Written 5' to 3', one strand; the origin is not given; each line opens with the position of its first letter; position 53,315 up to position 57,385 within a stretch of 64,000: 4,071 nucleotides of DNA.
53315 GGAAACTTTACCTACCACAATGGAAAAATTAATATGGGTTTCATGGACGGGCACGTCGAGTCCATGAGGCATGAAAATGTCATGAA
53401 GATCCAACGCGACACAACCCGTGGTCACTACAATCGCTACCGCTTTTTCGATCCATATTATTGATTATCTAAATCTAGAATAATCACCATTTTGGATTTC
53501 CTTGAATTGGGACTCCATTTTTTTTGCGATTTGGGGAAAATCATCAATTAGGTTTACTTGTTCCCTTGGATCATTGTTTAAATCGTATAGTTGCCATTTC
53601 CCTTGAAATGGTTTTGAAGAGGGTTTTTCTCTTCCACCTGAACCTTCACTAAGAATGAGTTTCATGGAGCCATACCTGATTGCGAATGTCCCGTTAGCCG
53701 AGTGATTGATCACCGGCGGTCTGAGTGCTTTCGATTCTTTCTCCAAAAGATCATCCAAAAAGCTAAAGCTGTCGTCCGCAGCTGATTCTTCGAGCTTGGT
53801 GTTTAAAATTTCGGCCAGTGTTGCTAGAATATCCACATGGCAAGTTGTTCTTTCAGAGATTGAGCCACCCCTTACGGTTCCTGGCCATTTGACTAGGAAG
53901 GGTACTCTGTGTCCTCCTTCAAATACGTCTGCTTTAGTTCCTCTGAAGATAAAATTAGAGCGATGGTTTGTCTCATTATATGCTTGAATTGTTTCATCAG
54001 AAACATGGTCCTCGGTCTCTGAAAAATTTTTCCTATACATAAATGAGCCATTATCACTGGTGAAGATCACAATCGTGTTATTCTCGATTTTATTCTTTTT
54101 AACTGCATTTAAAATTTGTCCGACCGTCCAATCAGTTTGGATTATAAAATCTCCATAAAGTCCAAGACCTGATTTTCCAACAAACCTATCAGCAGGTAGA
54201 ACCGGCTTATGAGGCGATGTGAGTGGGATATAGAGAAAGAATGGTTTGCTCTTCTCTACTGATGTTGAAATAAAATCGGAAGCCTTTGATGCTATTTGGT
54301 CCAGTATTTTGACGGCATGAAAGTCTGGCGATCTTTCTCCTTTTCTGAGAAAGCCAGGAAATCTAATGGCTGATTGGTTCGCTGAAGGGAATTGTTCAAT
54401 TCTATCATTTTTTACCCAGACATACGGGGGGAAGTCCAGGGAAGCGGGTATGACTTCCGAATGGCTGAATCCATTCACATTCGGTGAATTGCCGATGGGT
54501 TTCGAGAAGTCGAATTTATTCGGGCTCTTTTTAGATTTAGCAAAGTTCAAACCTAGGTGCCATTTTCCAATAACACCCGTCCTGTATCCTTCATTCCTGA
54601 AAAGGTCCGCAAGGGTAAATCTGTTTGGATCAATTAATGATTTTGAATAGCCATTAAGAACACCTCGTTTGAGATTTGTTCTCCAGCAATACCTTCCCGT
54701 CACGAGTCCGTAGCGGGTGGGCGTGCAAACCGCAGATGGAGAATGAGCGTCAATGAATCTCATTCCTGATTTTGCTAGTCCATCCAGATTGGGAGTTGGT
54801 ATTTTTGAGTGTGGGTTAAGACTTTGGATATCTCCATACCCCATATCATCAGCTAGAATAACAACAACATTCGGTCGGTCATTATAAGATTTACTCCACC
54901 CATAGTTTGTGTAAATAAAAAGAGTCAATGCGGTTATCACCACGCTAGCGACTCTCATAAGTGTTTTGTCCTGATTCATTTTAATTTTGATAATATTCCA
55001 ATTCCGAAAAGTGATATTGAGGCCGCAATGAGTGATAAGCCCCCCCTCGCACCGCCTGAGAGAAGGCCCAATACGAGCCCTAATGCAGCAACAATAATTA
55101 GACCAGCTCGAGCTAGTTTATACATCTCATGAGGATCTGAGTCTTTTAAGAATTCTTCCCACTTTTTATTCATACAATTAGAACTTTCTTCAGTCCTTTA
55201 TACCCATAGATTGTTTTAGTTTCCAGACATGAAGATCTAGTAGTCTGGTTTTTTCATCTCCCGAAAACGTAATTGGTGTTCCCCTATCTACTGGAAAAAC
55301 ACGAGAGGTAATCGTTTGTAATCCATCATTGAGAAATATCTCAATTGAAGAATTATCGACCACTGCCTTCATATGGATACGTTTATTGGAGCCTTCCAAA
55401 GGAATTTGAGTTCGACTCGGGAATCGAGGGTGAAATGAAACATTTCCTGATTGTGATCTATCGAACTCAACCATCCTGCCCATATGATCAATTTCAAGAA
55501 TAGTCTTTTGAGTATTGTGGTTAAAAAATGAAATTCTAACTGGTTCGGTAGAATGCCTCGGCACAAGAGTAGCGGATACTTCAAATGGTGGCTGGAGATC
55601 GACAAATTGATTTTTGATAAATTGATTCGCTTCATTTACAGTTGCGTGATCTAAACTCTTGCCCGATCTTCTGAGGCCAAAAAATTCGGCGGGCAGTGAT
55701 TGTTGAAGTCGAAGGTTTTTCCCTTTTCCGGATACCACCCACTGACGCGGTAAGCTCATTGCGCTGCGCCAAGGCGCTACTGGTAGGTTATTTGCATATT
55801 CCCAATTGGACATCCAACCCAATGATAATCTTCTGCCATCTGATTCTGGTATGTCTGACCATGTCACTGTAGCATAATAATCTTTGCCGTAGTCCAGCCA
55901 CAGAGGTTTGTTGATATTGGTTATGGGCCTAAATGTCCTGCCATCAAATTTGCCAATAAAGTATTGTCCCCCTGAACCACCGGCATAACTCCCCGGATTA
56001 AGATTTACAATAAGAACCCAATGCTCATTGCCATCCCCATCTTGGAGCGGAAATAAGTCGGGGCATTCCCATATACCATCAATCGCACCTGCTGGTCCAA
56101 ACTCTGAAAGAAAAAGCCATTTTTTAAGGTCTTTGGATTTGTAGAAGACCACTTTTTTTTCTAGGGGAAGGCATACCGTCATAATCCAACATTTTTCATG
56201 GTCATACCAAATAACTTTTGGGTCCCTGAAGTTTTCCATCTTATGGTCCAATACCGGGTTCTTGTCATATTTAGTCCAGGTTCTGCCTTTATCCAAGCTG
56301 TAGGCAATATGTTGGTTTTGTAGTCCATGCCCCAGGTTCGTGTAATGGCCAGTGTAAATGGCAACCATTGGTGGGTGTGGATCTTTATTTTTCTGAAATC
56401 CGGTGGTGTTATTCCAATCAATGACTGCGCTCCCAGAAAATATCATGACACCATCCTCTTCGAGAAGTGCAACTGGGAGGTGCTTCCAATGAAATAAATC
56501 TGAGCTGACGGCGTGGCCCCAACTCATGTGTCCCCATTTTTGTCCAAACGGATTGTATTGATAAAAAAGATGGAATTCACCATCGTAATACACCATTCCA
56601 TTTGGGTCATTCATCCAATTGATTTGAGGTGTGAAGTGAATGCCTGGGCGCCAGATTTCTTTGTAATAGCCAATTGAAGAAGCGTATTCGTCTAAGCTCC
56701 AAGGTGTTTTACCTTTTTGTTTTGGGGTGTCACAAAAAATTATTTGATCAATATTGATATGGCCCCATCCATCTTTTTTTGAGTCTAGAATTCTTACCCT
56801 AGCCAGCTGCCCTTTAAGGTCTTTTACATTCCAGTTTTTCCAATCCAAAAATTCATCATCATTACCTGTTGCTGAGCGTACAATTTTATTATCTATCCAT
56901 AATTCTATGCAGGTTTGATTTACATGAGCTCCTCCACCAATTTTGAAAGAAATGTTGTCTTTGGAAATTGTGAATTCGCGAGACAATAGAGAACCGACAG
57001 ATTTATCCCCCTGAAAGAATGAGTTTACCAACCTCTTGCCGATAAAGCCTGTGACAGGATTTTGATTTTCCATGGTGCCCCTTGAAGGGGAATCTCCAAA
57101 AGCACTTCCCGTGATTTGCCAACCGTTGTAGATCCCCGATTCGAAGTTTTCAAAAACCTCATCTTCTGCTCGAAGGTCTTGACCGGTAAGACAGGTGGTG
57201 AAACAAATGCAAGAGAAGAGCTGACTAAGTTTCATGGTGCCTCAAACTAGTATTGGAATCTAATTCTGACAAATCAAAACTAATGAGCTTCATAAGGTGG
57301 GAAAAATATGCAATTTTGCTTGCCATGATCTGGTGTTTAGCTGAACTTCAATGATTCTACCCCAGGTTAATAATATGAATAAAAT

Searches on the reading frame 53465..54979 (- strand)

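Call 37: search_protein_families(library=pfam, proteins=[window:53465-54979:-], max_evalue=0.00001)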
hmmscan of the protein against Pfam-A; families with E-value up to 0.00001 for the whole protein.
window:53465-54979:- (504 aa): 2 families
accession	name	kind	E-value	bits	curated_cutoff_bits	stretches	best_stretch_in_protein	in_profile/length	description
PF00884.28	Sulfatase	-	1.1e-49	169.9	25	1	36-392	1-299/301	Sulfatase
PF16347.10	SGSH_C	-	5.7e-08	33.5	29.3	0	461-496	115-152/154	N-sulphoglucosamine sulphohydrolase, C-terminal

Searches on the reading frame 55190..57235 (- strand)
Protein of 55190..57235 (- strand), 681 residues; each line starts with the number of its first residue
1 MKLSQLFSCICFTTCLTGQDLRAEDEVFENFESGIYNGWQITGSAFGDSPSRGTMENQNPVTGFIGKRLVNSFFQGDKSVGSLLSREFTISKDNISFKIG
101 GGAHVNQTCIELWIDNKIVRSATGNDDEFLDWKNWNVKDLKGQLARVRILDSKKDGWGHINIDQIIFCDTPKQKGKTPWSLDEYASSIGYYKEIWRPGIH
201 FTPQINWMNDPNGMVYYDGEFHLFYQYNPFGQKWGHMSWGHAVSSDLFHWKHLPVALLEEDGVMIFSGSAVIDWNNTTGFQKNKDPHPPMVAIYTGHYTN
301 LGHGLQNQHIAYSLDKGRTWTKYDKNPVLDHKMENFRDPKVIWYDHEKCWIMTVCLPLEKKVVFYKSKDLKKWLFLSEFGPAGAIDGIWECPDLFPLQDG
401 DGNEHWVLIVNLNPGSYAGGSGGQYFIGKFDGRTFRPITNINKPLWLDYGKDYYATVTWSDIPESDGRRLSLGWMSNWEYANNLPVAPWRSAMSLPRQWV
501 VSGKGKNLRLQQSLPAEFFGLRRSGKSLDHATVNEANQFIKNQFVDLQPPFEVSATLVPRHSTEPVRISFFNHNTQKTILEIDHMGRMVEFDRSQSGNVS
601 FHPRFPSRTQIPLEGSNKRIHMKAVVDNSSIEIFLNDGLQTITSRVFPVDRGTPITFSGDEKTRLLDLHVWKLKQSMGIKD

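Call 37: search_protein_families(library=pfam, proteins=[window:55190-57235:-], max_evalue=0.00001)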
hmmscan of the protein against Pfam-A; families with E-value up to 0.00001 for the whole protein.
window:55190-57235:- (681 aa): 2 families
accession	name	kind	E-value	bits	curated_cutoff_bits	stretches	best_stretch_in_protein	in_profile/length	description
PF00251.26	Glyco_hydro_32N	-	1.1e-95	321.2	22.1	1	200-509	1-304/307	Glycosyl hydrolases family 32 N-terminal domain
PF08244.19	Glyco_hydro_32C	-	6.1e-21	75.5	21.9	1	522-672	6-158/158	Glycosyl hydrolases family 32 C terminal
